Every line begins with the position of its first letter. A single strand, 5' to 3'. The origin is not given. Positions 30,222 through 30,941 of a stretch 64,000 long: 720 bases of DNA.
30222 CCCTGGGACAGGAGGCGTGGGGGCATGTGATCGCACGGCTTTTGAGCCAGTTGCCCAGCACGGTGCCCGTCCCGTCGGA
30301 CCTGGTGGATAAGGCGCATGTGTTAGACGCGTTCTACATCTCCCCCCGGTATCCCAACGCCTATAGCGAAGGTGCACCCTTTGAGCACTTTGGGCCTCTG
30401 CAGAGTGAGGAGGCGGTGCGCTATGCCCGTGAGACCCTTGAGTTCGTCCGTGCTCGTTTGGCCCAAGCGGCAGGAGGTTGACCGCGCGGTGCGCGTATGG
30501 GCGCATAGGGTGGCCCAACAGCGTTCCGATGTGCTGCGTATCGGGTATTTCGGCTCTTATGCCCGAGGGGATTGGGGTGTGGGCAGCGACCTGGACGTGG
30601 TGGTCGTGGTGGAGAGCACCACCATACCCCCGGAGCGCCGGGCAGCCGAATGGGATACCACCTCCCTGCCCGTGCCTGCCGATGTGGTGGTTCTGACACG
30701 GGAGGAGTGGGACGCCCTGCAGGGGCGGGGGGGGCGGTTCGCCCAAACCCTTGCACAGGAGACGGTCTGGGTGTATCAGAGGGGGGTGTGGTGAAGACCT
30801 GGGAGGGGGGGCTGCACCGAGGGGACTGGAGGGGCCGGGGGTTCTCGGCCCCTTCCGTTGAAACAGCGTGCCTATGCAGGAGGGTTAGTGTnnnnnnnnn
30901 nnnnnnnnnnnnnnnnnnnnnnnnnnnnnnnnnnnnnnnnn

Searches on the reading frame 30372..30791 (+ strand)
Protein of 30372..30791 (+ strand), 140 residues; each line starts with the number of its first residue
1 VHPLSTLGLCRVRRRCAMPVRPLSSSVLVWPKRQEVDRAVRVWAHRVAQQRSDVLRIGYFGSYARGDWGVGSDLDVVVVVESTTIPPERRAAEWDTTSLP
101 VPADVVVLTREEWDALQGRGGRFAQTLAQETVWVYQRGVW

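Call 3: search_protein_families(library=pfam, proteins=[window:30372-30791:+], max_evalue=0.01)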
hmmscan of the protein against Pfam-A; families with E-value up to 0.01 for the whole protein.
window:30372-30791:+ (140 aa): 2 families
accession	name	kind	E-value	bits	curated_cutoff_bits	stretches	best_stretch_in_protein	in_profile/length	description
PF01909.29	NTP_transf_2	-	6.8e-10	39.7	21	1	49-113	9-79/93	Nucleotidyltransferase domain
PF18765.7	Polbeta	-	1.1e-05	25.9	26.9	1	47-109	6-70/93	Polymerase beta, Nucleotidyltransferase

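Call 4: search_protein_families(library=ncbifam, proteins=[window:30372-30791:+], max_evalue=0.01)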
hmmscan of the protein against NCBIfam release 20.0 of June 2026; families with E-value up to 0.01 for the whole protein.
window:30372-30791:+ (140 aa): 3 families
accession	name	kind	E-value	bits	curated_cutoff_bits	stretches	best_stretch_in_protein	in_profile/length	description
NF047752.1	MntA_antitoxin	equivalog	0.0002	21.2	60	1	49-88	2-40/106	type VII toxin-antitoxin system MntA family adenylyltransferase antitoxin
NF028535.0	ANT_4p_II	subfamily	0.0021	17.4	350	1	39-85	4-50/251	ANT(4')-II family aminoglycoside nucleotidyltransferase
NF033061.1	ANT_4p_I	equivalog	0.0088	15.6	350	0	38-98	13-73/253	ANT(4')-I family aminoglycoside nucleotidyltransferase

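Call 5: search_protein_families(library=padloc, proteins=[window:30372-30791:+], max_evalue=0.01)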
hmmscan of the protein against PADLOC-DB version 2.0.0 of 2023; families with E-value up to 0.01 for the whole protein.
window:30372-30791:+ (140 aa): 9 families
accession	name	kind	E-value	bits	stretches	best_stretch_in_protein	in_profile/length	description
PDLC04903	PDC-S09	-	7.1e-07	27.5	1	55-88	27-60/108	-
PDLC04907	PDC-S09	-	1.3e-06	26.5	1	34-84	8-57/114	-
PDLC04906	PDC-S09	-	2e-05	22.9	1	49-82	19-52/98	-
PDLC04368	PDC-M05A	-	2.1e-05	22.4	1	60-134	113-188/201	-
PDLC04904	PDC-S09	-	2.6e-05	22.4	1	49-84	20-55/104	-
PDLC04902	PDC-S09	-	3.9e-05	21.9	1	46-83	13-50/97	-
PDLC04905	PDC-S09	-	0.00084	17.6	1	47-83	14-51/101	-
PDLC04778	PDC-M70A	-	0.003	14.9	1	49-82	42-75/355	-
PDLC04369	PDC-M05A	-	0.0076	13.9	0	60-130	109-179/201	-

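Call 22: search_solved_structures(query=window:30423-30791:+, max_evalue=0.01, show_alignments=2)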
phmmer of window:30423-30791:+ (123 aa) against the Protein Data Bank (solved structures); distinct sequences matched with E-value up to 0.01: 1.
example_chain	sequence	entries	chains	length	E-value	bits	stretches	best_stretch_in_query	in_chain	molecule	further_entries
4ebj_A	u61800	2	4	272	0.0039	20.7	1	18-70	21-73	Aminoglycoside nucleotidyltransferase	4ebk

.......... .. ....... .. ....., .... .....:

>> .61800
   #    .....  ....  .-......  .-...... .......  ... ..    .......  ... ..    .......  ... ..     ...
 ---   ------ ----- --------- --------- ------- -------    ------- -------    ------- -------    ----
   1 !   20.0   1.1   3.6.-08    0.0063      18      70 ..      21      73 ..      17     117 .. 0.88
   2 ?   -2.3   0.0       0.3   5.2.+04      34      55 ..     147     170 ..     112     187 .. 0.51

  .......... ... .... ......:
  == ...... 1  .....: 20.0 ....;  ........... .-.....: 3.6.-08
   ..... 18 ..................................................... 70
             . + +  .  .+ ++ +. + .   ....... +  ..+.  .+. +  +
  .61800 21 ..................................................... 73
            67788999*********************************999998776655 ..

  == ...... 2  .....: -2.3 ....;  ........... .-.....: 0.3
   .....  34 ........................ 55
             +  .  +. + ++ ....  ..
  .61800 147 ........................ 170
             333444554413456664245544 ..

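Call 58: find_homologous_proteins(query=window:30423-30791:+, max_evalue=0.00001)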
Query window:30423-30791:+ (123 aa): 3538 proteins with E <= 0.00001 among 3619 candidates; the best 120 are listed.
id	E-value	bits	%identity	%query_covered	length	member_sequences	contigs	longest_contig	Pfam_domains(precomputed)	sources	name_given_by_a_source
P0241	1.0e-59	218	99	82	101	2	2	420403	PF18765.8,PF01909.30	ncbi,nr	ncbi:MAG: nucleotidyltransferase domain-containing protein [Dehalococcoidia bacterium]|nr:nucleotidy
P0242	1.8e-49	185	68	98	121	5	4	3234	PF18765.8,PF01909.30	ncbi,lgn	-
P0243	4.3e-48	181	70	98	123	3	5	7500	PF18765.8,PF01909.30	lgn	-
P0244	8.6e-48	180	67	98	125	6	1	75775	PF18765.8,PF01909.30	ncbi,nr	ncbi:MAG: nucleotidyltransferase domain-containing protein [Thermoflexus sp.]|nr:nucleotidyltransfer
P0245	4.1e-46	174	64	98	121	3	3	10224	PF18765.8,PF01909.30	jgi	jgi:predicted nucleotidyltransferase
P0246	5.4e-46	174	70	96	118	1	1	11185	PF18765.8,PF01909.30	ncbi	-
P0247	6.5e-46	174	70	99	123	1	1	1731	PF18765.8,PF01909.30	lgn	-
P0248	8.0e-46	173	64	98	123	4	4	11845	PF18765.8,PF01909.30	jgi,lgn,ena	-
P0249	3.0e-45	171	69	98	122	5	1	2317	PF18765.8,PF01909.30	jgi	-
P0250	5.6e-45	171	62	98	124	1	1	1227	PF18765.8,PF01909.30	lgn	-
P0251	5.8e-45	171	67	98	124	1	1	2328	PF18765.8,PF01909.30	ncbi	-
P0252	1.1e-44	170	64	96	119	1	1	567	PF18765.8,PF01909.30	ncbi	-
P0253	2.0e-44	169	68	98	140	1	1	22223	PF18765.8,PF01909.30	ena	-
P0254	2.1e-44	169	69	98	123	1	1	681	PF18765.8,PF01909.30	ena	-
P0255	3.1e-44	168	67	98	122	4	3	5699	PF18765.8,PF01909.30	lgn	-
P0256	3.3e-44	168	68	95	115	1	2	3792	PF18765.8,PF01909.30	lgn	-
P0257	3.7e-44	168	68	98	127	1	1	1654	PF18765.8,PF01909.30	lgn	-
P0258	3.8e-44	168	63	98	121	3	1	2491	PF18765.8,PF01909.30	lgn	-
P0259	5.0e-44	168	69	98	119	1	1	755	PF18765.8,PF01909.30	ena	-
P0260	5.9e-44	167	65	98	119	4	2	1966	PF18765.8,PF01909.30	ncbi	-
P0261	6.2e-44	167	63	98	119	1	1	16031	PF18765.8,PF01909.30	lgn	-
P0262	6.2e-44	167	65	98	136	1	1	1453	PF18765.8,PF01909.30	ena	-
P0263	6.2e-44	167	64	98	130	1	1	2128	PF18765.8,PF01909.30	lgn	-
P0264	6.3e-44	167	59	98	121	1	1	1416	PF18765.8,PF01909.30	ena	-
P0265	6.6e-44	167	68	95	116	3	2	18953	PF18765.8,PF01909.30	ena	-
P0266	7.6e-44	167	68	96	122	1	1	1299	PF18765.8,PF01909.30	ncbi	-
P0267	7.7e-44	167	63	98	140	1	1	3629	PF18765.8,PF01909.30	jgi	jgi:predicted nucleotidyltransferase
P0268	8.0e-44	167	65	98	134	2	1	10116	PF18765.8,PF01909.30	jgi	-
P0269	8.1e-44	167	68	98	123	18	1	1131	PF18765.8,PF01909.30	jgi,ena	-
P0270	1.1e-43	166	64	96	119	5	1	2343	PF18765.8,PF01909.30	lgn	-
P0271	1.3e-43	166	67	98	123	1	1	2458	PF18765.8,PF01909.30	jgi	-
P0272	1.3e-43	166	65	98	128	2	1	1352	PF18765.8,PF01909.30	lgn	-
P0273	1.3e-43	166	62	98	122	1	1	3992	PF18765.8,PF01909.30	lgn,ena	-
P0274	1.4e-43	166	68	98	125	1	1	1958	PF18765.8,PF01909.30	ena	-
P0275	1.4e-43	166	64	98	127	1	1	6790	PF18765.8,PF01909.30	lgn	-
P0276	1.4e-43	166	66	98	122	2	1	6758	PF18765.8,PF01909.30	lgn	-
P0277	1.4e-43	166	66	98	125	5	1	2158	PF18765.8,PF01909.30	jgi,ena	-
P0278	1.4e-43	166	70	98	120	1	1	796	PF18765.8,PF01909.30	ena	-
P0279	1.4e-43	166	68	98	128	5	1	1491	PF01909.30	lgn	-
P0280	1.4e-43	166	62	98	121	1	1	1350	PF18765.8,PF01909.30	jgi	jgi:uncharacterized protein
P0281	1.6e-43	166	66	98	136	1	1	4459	PF18765.8,PF01909.30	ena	-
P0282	1.7e-43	166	62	98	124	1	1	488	PF18765.8,PF01909.30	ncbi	-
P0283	1.9e-43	166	63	98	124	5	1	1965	PF18765.8,PF01909.30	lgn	-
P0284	2.0e-43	166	62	98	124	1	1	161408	PF18765.8,PF01909.30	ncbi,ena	-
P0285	2.2e-43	165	64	98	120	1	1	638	PF18765.8,PF01909.30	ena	-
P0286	2.2e-43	165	66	98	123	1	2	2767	PF18765.8,PF01909.30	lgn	-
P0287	2.3e-43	165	67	91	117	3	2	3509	PF18765.8,PF01909.30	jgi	-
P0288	2.4e-43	165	65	99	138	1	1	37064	PF01909.30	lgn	-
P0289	2.5e-43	165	65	98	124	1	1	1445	PF18765.8,PF01909.30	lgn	-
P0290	2.7e-43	165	67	98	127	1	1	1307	PF01909.30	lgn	-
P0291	2.8e-43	165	66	98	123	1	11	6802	PF18765.8,PF01909.30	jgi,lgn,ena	-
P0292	2.8e-43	165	64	97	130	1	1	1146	PF18765.8,PF01909.30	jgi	jgi:uncharacterized protein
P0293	2.9e-43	165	63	98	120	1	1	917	PF01909.30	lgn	-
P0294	3.0e-43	165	60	99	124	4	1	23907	PF18765.8,PF01909.30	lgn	-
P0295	3.0e-43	165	64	96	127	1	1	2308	PF18765.8,PF01909.30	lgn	-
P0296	3.1e-43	165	66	97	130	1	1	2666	PF01909.30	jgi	jgi:uncharacterized protein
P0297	3.3e-43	165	63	97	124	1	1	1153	PF18765.8,PF01909.30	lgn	-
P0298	3.4e-43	165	64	96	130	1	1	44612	PF18765.8,PF01909.30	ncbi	-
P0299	3.4e-43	165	65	97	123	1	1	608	PF01909.30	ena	-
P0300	3.4e-43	165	65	98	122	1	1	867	PF18765.8,PF01909.30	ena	-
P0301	3.6e-43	165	65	99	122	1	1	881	PF01909.30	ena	-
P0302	3.7e-43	165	59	98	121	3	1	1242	PF18765.8,PF01909.30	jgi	jgi:predicted nucleotidyltransferase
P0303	3.7e-43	165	64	96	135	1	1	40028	PF18765.8,PF01909.30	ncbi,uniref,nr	ncbi:nucleotidyltransferase domain-containing protein [Ammonifex thiophilus]|uniref:Nucleotidyltrans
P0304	3.7e-43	165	68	98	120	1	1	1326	PF18765.8,PF01909.30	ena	-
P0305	3.9e-43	165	63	98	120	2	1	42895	PF18765.8,PF01909.30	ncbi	-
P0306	4.1e-43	165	67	98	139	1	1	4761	PF18765.8,PF01909.30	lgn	-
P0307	4.4e-43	164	67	96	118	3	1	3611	PF01909.30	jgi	jgi:predicted nucleotidyltransferase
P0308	4.9e-43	164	67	98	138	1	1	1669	PF18765.8,PF01909.30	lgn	-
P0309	5.5e-43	164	66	96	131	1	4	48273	PF18765.8,PF01909.30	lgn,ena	-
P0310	5.7e-43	164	67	98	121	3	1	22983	PF01909.30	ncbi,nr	ncbi:nucleotidyltransferase domain-containing protein [Acidobacteria bacterium AH-259-A15]|nr:nucleo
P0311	6.0e-43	164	64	98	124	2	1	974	PF18765.8,PF01909.30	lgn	-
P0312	6.4e-43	164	64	98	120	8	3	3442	PF18765.8,PF01909.30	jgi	jgi:predicted nucleotidyltransferase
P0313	6.4e-43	164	64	98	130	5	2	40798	PF01909.30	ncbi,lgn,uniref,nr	ncbi:nucleotidyltransferase domain-containing protein [Litorilinea aerophila]|uniref:Nucleotidyltran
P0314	7.0e-43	164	63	98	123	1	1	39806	PF18765.8,PF01909.30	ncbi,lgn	-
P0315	7.2e-43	164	65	96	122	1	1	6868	PF18765.8,PF01909.30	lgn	-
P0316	8.3e-43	164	60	96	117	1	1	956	PF18765.8,PF01909.30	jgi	jgi:uncharacterized protein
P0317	8.5e-43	164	63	98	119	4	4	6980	PF18765.8,PF01909.30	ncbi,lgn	-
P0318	9.1e-43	163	68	96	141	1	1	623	PF18765.8,PF01909.30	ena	-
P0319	1.1e-42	163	62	98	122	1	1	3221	PF01909.30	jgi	jgi:hypothetical protein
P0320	1.2e-42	163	64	98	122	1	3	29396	PF01909.30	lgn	-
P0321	1.2e-42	163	61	97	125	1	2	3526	PF18765.8,PF01909.30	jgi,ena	-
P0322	1.2e-42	163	63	96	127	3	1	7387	PF18765.8,PF01909.30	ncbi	-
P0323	1.2e-42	163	59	98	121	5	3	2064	PF18765.8,PF01909.30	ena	-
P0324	1.2e-42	163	61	97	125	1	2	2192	PF18765.8,PF01909.30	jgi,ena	-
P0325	1.2e-42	163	68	98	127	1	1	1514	PF18765.8,PF01909.30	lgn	-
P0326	1.3e-42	163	62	100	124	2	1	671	PF01909.30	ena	-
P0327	1.3e-42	163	66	98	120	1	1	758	PF18765.8,PF01909.30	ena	-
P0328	1.4e-42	163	64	98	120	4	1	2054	PF18765.8,PF01909.30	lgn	-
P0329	1.4e-42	163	64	98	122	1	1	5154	PF18765.8,PF01909.30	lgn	-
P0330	1.4e-42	163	67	95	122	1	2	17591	PF18765.8,PF01909.30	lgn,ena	-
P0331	1.4e-42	163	63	98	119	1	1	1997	PF18765.8,PF01909.30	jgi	jgi:predicted nucleotidyltransferase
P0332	1.4e-42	163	65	98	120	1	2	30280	PF18765.8,PF01909.30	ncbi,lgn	-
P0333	1.6e-42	163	64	98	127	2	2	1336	PF01909.30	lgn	-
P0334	1.7e-42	163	60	97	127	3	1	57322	PF01909.30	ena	-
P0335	1.7e-42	163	62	98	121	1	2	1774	PF18765.8,PF01909.30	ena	-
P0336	1.8e-42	163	62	97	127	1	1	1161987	PF18765.8,PF01909.30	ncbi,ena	-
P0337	1.8e-42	163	68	95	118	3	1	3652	PF01909.30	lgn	-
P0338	1.8e-42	163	65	98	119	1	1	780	PF18765.8,PF01909.30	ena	-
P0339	1.8e-42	162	65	98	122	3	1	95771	PF18765.8,PF01909.30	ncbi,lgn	-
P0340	1.9e-42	162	66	96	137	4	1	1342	PF18765.8,PF01909.30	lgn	-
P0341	2.0e-42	162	61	98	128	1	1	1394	PF18765.8,PF01909.30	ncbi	-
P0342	2.0e-42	162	66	98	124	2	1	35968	PF18765.8,PF01909.30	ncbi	-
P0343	2.0e-42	162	64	98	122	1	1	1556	PF01909.30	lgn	-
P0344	2.1e-42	162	61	97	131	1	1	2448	PF01909.30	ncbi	-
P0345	2.1e-42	162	63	98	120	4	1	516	PF18765.8,PF01909.30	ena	-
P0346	2.3e-42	162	66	98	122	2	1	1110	PF18765.8,PF01909.30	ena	-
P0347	2.3e-42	162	63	98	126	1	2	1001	PF01909.30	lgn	-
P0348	2.3e-42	162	65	98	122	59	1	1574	PF18765.8,PF01909.30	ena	-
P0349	2.4e-42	162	64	98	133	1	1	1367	PF18765.8,PF01909.30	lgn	-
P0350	2.5e-42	162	59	98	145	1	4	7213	PF01909.30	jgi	jgi:uncharacterized protein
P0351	2.5e-42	162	62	99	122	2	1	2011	PF18765.8,PF01909.30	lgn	-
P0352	2.5e-42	162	65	98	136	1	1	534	PF18765.8,PF01909.30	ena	-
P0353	2.5e-42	162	61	97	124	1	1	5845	PF01909.30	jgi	jgi:uncharacterized protein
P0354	2.6e-42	162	61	97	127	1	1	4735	PF01909.30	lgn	-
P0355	2.6e-42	162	63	98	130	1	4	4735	PF01909.30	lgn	-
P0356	2.8e-42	162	61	97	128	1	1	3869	PF01909.30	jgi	-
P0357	2.8e-42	162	64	96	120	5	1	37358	PF18765.8,PF01909.30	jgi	jgi:predicted nucleotidyltransferase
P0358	2.8e-42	162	63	96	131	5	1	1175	PF01909.30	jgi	jgi:predicted nucleotidyltransferase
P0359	2.8e-42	162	64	98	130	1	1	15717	PF18765.8,PF01909.30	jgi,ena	jgi:predicted nucleotidyltransferase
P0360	2.9e-42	162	60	98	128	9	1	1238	PF18765.8,PF01909.30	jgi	-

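Call 59: find_encoding_contigs(protein=P0241, flank=3000, max_places=3)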
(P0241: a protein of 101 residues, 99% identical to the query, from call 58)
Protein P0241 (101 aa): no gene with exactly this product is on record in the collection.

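Call 74: predict_structure(alignment_id=A2)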
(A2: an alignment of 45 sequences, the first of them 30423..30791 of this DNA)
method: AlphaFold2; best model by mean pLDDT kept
length: 123 residues; sequences in the alignment: 45
mean_pLDDT: 87.7   pTM: 0.80
mean pLDDT of the five models: 87.7, 87.2, 86.6, 86.3, 86.2
residues with pLDDT >= 90: 80; 70-90: 29; 50-70: 8; < 50: 6
segments of 3 or more residues with pLDDT < 50: 1-4
pLDDT, mean of each block of 10 residues (from residue 1): 50 81 97 96 89 84 96 94 93 96 89 94 71
secondary structure, 60 per line:
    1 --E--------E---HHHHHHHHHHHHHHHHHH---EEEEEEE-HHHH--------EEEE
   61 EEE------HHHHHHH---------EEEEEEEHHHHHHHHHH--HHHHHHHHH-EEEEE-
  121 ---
elements in order: H16-33 E37-43 H45-48 E57-63 H70-76 E86-92 H93-102 H105-113 E115-119

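Call 76: fold_search(model_id=the predicted structure, library=pdb)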
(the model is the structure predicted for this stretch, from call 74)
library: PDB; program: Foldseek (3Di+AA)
matches with E <= 10: 833; with E <= 0.001: 18
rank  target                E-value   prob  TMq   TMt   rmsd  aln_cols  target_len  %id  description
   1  2rff                  4.0e-06  1.00  0.61  0.67   2.9       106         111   20  Crystal structure of a putative nucleotidyltransferase (NP_343093.1) from Sulfolobus solfataricus at 1.40 A resolution (released 2007-10-16)
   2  8xeo_B                3.1e-05  1.00  0.52  0.62   4.5       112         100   14  Crystal structure of MNT antitoxin (released 2024-12-18)
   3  7bxo_E                9.4e-05  1.00  0.43  0.43   5.8       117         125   16  Crystal structure of the toxin-antitoxin with AMP-PNP (released 2020-09-30)
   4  8xeo_A                1.2e-04  1.00  0.54  0.65   3.7       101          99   16  Crystal structure of MNT antitoxin (released 2024-12-18)
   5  4ebk_A                1.3e-04  1.00  0.48  0.24   5.9        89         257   25  Crystal structure of aminoglycoside 4'-O-adenylyltransferase ANT(4')-IIb, tobramycin-bound (released 2012-04-04)
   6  4ebk_B                1.8e-04  1.00  0.48  0.25   5.8        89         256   25  Crystal structure of aminoglycoside 4'-O-adenylyltransferase ANT(4')-IIb, tobramycin-bound (released 2012-04-04)
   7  8xeh_E                1.9e-04  1.00  0.51  0.59   4.3       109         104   15  Crystal structure of HEPN-MNT complex (released 2024-12-18)
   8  4ebj_A                3.1e-04  1.00  0.48  0.24   5.9        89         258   25  Crystal structure of aminoglycoside 4'-O-adenylyltransferase ANT(4')-IIb, apo (released 2012-04-04)
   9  6p06_A                3.7e-04  1.00  0.60  0.32   4.0       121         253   18  Ternary structure of the E52D mutant of ANT-4 with Neomycin and AMPCPP (released 2020-01-29)
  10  7bxo_A                4.0e-04  1.00  0.47  0.46   4.6       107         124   17  Crystal structure of the toxin-antitoxin with AMP-PNP (released 2020-09-30)
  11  6p01_A                4.3e-04  1.00  0.57  0.31   3.9       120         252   18  Apo structure of the E52D mutant of ANT-4 (released 2020-01-29)
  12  6un8_A                4.3e-04  1.00  0.57  0.31   4.0       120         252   18  Wild type ANT bound to neomycin (released 2020-05-06)
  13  6nmk_B                5.2e-04  1.00  0.59  0.32   4.5       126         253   17  Binary complex structure of the T130K mutant of ANT-4'' with Neomycin (released 2020-01-15)
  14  9dbj_F                5.9e-04  1.00  0.52  0.31   2.7        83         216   24  Structure of Hailong HalB R164A mutant with non-hydrolyzable dATP (released 2025-05-07)
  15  7ae9_G                5.9e-04  1.00  0.53  0.46   4.3       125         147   13  Crystal structure of mono-AMPylated HEPN(R46E) toxin in complex with MNT antitoxin (released 2020-12-30)
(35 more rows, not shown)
